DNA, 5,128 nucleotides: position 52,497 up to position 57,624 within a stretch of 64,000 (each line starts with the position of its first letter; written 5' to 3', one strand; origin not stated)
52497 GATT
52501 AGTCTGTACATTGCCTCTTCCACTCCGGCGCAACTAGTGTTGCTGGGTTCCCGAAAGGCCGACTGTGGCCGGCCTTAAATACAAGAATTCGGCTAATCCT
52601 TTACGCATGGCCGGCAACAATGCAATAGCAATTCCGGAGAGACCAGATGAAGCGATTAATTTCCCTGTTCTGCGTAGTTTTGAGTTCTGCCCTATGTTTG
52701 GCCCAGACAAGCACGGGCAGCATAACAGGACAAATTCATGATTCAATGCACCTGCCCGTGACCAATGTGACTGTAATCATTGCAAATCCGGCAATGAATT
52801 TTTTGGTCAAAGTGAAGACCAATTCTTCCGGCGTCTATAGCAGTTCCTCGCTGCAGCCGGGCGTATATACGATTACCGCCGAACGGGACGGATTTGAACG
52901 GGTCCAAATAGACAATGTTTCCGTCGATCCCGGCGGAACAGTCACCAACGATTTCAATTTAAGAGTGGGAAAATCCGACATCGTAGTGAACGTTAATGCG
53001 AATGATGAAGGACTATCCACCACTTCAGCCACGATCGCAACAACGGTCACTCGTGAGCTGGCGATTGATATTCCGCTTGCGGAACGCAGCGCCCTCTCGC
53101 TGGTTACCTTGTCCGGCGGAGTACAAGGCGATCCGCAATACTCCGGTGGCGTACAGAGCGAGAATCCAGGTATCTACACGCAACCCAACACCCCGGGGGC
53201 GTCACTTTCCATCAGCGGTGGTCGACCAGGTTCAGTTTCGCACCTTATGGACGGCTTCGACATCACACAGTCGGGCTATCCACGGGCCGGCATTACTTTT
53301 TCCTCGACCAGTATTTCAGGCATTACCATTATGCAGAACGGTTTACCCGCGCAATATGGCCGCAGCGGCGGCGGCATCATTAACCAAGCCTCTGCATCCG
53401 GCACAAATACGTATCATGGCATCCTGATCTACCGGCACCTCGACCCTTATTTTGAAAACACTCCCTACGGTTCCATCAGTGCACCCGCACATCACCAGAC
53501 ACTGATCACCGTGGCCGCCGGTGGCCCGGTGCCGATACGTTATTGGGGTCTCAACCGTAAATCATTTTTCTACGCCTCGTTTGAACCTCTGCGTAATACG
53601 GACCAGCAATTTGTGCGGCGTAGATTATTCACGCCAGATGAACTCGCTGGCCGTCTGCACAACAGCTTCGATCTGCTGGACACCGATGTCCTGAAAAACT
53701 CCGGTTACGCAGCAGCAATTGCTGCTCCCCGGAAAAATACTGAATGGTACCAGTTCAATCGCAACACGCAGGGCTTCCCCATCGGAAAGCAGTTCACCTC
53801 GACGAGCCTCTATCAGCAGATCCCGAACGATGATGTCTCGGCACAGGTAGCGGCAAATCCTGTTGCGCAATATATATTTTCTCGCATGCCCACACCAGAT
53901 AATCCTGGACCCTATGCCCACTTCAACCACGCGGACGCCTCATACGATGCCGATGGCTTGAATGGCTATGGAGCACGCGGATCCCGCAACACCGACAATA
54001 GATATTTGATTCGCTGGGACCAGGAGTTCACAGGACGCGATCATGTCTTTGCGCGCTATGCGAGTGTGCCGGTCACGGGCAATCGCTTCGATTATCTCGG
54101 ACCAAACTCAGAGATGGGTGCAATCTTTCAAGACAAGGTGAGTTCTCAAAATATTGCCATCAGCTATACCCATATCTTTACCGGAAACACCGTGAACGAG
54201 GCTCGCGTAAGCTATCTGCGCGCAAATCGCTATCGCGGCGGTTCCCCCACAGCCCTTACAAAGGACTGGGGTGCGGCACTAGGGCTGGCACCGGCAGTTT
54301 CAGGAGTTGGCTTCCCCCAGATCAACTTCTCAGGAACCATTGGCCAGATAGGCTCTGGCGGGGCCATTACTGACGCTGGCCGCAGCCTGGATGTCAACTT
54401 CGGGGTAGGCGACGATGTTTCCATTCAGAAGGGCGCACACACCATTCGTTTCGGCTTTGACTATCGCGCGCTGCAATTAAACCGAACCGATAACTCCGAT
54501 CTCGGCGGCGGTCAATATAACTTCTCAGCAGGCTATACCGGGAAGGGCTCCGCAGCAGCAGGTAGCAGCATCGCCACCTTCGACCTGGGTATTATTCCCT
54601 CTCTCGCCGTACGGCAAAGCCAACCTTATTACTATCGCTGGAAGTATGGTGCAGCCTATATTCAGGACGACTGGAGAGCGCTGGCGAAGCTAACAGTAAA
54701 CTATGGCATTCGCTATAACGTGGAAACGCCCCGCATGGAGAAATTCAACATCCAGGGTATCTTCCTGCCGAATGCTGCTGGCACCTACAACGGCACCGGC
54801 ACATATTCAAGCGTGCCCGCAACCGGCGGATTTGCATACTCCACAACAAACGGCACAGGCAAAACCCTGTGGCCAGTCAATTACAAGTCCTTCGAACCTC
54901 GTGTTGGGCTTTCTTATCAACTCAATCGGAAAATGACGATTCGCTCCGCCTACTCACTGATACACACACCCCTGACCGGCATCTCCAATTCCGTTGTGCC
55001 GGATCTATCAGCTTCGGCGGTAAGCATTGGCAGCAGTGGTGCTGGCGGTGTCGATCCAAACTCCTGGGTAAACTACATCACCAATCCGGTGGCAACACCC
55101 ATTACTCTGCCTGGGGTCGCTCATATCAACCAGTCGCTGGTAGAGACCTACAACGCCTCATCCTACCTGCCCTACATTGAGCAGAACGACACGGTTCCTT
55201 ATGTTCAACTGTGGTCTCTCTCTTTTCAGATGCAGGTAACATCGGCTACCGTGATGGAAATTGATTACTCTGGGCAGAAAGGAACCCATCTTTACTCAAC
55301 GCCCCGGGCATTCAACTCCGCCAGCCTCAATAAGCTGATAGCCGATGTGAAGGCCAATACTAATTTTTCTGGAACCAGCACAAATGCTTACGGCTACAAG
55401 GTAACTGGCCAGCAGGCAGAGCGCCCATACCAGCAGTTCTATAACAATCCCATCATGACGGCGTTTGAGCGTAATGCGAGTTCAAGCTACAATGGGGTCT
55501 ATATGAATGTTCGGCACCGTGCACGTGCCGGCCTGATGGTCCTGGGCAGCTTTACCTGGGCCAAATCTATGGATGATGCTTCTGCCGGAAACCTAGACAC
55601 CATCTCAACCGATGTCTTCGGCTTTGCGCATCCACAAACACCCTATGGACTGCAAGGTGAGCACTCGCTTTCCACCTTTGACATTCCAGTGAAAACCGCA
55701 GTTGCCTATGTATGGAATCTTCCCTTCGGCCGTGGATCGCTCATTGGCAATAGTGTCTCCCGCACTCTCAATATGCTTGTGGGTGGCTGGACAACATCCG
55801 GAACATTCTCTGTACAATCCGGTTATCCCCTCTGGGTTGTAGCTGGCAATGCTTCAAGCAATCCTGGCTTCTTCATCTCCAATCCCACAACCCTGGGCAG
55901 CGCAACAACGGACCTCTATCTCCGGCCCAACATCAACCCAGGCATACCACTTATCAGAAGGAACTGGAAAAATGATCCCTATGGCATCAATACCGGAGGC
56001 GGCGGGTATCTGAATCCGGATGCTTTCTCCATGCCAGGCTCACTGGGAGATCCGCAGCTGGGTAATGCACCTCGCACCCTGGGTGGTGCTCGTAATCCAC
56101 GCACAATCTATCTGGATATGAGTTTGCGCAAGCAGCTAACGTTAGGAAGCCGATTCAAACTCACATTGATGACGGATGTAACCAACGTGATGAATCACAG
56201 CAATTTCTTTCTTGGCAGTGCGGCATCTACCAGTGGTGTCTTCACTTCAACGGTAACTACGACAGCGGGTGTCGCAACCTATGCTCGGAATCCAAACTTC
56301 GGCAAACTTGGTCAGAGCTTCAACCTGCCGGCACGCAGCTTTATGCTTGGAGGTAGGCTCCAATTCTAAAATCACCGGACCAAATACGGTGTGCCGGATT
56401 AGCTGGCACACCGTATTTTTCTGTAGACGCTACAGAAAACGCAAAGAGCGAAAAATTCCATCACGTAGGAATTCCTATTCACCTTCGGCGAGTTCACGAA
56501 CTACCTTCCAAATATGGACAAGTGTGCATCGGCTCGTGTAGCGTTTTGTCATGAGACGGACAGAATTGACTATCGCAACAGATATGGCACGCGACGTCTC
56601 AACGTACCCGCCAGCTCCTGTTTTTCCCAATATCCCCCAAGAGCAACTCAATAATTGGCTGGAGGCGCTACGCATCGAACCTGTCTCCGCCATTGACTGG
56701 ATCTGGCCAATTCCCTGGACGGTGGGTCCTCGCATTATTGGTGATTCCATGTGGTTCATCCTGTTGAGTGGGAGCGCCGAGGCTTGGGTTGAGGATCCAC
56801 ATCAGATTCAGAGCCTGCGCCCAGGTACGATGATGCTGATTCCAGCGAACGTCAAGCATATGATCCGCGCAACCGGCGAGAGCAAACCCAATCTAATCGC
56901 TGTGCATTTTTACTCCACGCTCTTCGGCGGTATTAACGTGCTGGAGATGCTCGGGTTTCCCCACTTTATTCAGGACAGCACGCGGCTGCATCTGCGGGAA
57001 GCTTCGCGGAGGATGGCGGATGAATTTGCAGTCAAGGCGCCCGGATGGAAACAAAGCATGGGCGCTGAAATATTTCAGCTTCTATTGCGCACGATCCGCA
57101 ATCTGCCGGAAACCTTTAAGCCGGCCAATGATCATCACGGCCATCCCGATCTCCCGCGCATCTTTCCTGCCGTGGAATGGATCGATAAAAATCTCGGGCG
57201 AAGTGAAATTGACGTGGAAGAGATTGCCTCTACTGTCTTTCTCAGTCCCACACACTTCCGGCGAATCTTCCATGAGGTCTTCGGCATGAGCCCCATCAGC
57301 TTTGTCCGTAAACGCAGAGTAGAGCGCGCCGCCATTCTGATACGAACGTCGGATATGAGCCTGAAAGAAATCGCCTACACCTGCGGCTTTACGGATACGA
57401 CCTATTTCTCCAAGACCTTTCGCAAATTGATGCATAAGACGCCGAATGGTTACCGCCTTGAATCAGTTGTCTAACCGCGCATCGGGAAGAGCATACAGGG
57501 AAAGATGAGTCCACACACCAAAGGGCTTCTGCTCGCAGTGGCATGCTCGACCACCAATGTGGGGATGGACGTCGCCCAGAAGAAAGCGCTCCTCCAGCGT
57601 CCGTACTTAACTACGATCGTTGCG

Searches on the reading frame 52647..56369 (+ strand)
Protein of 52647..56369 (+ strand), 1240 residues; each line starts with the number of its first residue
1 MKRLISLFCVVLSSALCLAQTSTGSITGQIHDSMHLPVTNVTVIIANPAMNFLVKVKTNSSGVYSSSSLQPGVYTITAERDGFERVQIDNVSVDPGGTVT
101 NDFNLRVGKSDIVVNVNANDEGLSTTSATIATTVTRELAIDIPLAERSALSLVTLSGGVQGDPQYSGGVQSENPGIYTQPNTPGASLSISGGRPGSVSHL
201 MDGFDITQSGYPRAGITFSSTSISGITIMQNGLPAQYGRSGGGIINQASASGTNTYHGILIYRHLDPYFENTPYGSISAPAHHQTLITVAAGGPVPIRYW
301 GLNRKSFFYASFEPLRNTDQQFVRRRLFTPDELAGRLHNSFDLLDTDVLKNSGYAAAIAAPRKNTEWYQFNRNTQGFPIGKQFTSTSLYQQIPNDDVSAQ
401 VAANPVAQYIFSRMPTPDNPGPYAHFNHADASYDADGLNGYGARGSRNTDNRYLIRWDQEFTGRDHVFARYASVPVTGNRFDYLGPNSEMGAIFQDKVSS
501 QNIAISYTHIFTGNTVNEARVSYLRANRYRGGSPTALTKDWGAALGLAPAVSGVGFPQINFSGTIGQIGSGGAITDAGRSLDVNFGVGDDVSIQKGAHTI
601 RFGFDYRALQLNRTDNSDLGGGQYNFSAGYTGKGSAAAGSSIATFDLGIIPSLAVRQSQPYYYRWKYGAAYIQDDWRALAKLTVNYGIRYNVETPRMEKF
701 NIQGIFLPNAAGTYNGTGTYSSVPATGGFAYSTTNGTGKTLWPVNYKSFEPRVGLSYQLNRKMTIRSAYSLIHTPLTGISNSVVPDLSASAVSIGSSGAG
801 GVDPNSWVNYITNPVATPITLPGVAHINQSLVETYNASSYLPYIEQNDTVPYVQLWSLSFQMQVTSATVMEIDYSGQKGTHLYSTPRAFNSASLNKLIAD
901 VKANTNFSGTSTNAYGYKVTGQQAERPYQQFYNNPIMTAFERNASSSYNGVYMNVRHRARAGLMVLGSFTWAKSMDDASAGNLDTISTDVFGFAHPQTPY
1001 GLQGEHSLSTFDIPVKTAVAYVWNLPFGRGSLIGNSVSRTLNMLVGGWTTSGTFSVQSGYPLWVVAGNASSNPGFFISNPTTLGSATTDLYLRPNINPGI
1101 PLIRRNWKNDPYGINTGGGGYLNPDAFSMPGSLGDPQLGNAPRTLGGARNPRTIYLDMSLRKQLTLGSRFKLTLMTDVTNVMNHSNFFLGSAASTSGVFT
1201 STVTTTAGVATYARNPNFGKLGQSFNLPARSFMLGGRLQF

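Call 7: search_protein_families(library=pfam, proteins=[window:52647-56369:+], max_evalue=0.001)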
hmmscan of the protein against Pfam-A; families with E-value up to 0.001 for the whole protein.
window:52647-56369:+ (1240 aa): 3 families
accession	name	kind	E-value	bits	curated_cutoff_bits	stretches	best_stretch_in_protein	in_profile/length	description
PF25183.1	OMP_b-brl_4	-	2.2e-138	463.4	30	1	250-1203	3-831/838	Outer membrane beta barrel domain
PF13620.12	CarboxypepD_reg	-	1.2e-15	58.1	32.3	1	25-105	1-81/82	Carboxypeptidase regulatory-like domain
PF17210.9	SdrD_B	-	0.00079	20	29.7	0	31-81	17-67/112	SdrD B-like domain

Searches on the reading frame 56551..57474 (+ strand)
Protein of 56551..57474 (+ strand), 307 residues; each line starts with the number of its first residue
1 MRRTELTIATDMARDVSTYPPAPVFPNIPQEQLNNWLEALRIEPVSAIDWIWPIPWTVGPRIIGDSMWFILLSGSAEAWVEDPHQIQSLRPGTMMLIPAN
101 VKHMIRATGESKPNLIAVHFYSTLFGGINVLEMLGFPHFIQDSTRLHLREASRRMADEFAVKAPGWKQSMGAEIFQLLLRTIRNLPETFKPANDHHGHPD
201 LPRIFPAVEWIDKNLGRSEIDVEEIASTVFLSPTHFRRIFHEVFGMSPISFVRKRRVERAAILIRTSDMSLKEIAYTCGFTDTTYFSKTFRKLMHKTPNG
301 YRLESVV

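Call 13: search_protein_families(library=pfam, proteins=[window:56551-57474:+], max_evalue=0.001)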
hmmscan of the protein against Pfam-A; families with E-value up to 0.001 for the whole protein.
window:56551-57474:+ (307 aa): 3 families
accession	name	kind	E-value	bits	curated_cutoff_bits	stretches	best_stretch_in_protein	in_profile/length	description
PF12833.13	HTH_18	-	4.4e-23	81.8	33.6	1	226-302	2-78/80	Helix-turn-helix domain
PF00165.29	HTH_AraC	-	4.4e-19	68.6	26.6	2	264-302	1-41/42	Bacterial regulatory helix-turn-helix proteins, AraC family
PF07883.17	Cupin_2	-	0.00011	22.2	27.2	1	68-111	21-62/70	Cupin domain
